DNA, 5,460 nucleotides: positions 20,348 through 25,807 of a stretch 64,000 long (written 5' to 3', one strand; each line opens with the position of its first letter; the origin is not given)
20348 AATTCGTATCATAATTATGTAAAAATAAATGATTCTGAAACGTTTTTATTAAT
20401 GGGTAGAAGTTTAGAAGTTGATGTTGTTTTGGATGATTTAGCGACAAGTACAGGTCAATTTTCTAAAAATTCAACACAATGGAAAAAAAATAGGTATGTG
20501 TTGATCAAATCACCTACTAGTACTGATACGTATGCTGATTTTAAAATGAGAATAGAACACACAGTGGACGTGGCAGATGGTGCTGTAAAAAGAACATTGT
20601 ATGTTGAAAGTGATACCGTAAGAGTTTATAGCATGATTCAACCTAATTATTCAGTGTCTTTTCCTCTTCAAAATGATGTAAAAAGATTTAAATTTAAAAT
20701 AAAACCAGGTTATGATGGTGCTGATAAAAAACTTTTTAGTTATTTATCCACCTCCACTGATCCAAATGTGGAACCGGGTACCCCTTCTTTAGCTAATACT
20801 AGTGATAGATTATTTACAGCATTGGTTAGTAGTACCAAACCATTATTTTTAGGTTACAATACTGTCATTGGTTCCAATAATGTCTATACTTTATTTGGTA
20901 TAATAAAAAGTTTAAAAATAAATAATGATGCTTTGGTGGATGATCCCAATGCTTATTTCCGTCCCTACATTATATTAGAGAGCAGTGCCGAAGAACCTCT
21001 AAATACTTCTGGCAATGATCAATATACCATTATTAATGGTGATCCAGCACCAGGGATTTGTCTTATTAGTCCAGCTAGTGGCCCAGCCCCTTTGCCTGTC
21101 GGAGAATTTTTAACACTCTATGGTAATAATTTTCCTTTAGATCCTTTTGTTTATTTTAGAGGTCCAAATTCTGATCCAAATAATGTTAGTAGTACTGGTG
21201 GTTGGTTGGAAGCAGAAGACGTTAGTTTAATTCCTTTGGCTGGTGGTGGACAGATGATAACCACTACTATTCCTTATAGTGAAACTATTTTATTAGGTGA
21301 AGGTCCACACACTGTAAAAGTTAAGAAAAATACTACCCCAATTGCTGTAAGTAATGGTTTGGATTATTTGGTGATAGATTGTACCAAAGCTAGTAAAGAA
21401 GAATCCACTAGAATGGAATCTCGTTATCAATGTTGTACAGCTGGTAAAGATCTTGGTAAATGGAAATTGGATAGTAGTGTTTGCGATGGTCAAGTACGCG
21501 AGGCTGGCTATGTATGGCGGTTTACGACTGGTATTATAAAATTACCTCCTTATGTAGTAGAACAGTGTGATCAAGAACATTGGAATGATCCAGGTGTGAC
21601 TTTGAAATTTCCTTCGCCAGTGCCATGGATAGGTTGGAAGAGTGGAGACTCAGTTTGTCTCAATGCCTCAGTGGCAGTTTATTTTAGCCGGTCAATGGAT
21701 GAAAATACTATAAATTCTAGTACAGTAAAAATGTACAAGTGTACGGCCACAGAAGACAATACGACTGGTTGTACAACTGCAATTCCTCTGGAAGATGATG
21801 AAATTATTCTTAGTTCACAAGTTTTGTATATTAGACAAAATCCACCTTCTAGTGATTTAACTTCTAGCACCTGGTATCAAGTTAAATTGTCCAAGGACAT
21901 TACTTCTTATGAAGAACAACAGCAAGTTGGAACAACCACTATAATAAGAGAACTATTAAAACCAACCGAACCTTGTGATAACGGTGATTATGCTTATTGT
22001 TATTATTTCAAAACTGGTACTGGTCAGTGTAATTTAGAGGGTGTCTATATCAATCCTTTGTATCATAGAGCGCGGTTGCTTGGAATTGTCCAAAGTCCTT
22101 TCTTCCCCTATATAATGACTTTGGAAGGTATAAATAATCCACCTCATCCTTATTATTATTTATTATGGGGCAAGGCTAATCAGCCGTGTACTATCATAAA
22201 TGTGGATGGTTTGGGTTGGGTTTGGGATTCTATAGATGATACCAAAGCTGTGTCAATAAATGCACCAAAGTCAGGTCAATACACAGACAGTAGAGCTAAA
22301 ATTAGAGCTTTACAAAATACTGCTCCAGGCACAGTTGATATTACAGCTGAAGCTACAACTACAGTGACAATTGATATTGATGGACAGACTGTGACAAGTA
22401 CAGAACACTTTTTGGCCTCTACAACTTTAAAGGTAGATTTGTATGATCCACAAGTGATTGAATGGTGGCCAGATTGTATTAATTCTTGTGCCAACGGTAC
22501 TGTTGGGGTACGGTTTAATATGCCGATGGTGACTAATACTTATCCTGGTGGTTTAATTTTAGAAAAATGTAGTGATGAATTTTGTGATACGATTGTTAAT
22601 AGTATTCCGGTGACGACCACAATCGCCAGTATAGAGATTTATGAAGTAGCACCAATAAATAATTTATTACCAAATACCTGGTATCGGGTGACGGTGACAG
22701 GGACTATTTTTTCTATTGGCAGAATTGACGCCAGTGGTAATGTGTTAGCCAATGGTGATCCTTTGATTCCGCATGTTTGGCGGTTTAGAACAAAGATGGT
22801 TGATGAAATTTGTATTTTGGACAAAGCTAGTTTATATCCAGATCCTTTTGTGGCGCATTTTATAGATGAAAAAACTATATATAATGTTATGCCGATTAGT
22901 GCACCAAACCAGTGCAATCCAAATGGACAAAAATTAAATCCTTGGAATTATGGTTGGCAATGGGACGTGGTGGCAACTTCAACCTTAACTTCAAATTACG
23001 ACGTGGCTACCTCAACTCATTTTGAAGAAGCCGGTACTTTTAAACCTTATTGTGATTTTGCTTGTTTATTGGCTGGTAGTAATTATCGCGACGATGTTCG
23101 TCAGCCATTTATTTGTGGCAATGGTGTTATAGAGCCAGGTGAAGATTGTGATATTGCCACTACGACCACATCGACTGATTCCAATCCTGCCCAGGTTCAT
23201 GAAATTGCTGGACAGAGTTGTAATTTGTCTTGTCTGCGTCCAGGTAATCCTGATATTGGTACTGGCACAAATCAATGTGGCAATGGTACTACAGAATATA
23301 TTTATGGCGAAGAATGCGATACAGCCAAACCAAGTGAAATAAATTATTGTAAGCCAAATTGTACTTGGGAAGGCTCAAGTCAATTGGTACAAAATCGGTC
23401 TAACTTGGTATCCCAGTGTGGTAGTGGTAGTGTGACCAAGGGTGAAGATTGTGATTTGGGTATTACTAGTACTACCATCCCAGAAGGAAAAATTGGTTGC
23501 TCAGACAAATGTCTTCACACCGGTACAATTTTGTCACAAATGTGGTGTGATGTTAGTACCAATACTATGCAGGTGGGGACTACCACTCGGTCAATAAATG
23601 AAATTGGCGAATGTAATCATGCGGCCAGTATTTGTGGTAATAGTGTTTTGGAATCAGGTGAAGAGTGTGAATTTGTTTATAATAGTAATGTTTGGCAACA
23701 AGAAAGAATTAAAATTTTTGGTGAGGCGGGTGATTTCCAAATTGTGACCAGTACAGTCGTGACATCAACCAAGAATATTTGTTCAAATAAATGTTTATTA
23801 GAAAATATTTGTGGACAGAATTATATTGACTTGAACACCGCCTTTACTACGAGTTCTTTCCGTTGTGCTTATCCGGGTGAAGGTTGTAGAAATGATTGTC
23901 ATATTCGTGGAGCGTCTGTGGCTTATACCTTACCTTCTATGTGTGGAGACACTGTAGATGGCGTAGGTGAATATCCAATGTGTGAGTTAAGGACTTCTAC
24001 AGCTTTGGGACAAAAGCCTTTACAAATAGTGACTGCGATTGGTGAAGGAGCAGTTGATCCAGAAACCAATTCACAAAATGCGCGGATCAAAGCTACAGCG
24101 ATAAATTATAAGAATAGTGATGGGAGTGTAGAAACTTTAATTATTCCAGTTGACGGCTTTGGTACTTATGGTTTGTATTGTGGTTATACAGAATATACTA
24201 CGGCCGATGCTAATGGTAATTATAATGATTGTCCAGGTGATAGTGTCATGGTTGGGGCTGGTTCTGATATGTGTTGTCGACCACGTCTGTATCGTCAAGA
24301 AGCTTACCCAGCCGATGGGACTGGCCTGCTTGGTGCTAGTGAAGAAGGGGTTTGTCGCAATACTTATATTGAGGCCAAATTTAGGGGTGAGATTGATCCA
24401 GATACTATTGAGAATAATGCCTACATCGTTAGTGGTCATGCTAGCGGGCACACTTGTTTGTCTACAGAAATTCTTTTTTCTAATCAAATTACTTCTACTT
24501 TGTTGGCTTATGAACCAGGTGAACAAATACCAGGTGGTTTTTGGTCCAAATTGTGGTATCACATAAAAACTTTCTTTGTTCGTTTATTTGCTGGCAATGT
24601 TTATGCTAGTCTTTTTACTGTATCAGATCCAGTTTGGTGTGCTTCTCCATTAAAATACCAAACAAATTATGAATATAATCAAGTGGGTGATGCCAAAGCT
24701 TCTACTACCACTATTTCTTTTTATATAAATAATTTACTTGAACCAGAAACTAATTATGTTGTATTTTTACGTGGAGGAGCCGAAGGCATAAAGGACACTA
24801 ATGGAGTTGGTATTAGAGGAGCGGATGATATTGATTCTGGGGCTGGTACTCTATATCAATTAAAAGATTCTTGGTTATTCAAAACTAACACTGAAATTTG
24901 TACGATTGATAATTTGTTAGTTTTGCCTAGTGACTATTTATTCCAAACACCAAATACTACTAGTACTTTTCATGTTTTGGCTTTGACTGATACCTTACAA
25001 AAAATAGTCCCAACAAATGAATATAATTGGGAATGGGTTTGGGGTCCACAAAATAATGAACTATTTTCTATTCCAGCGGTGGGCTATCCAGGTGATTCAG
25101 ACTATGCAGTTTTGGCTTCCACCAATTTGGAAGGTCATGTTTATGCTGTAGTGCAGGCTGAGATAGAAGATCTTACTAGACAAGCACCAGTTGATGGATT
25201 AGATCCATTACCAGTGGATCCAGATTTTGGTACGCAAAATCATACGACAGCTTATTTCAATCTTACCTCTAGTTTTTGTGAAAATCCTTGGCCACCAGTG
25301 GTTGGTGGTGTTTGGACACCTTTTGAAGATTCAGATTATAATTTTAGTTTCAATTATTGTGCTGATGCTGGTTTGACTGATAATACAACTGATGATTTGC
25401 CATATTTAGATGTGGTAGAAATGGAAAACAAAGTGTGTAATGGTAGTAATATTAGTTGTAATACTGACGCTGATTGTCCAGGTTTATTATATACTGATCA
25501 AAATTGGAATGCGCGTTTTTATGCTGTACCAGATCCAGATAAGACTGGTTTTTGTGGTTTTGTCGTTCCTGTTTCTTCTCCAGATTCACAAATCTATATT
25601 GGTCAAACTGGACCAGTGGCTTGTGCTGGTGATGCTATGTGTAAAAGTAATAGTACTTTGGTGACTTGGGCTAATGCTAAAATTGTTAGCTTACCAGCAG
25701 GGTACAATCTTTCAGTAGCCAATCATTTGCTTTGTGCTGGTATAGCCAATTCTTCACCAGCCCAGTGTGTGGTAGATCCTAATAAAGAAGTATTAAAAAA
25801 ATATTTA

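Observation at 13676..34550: Locus of giant pilin-anchored surface proteins with dockerin-like partner genes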

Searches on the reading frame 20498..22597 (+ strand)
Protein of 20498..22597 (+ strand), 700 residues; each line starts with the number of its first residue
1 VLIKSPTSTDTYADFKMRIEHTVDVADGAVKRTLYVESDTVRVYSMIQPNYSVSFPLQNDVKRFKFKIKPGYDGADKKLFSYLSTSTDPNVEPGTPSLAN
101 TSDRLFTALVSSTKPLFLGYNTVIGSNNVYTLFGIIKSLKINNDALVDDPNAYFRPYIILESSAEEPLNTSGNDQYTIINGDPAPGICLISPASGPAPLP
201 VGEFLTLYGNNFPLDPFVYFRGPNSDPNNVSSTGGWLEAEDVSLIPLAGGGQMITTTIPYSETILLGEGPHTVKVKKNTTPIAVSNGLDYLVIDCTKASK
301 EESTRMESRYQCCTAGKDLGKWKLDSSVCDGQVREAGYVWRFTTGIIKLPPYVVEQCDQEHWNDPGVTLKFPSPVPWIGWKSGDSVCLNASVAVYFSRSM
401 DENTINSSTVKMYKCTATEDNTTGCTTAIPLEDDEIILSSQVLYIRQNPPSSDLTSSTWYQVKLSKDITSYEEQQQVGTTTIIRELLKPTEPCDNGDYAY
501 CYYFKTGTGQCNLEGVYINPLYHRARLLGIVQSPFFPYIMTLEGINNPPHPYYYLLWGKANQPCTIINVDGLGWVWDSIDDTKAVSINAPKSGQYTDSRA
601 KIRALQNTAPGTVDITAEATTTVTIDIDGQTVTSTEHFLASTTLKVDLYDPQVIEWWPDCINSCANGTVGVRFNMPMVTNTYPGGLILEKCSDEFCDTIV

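Call 78: search_protein_families(library=pfam, proteins=[window:20498-22597:+], max_evalue=0.01)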
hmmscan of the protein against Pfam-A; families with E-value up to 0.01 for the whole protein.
window:20498-22597:+ (700 aa): 1 family
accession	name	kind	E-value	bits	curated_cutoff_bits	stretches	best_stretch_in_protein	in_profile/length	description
PF13205.12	Big_5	-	0.0002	22.5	23.6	1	385-475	18-94/105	Bacterial Ig-like domain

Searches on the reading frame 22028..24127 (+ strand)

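Call 78: search_protein_families(library=pfam, proteins=[window:22028-24127:+], max_evalue=0.01)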
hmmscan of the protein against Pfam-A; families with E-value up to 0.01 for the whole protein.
window:22028-24127:+ (700 aa): 1 family
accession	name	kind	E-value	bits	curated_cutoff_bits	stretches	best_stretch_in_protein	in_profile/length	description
PF13205.12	Big_5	-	7.7e-06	27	23.6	1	152-255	18-105/105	Bacterial Ig-like domain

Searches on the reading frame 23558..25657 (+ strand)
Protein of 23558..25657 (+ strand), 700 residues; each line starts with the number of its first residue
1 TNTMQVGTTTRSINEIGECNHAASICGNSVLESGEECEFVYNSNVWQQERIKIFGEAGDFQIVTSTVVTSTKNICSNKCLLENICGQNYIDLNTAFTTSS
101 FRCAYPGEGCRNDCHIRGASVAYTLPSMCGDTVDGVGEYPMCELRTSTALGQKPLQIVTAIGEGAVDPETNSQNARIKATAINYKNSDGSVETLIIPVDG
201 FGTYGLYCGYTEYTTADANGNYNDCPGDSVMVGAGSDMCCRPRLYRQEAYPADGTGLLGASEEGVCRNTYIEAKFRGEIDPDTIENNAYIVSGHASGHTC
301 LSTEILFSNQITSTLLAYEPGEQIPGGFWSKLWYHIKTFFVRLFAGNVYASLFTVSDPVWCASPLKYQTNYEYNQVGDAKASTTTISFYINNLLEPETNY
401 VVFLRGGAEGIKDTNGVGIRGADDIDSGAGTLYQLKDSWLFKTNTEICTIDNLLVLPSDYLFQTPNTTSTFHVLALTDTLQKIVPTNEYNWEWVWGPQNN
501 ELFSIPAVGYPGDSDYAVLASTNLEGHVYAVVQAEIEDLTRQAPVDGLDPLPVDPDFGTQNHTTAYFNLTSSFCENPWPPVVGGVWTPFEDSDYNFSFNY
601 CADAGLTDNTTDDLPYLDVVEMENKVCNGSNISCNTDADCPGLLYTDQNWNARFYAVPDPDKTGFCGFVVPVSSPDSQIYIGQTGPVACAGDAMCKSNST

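Call 78: search_protein_families(library=pfam, proteins=[window:23558-25657:+], max_evalue=0.01)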
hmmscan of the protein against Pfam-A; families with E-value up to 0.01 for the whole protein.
window:23558-25657:+ (700 aa): 1 family
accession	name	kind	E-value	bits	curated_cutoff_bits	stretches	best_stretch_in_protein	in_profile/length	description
PF13205.12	Big_5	-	0.0014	19.8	23.6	0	378-417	55-93/105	Bacterial Ig-like domain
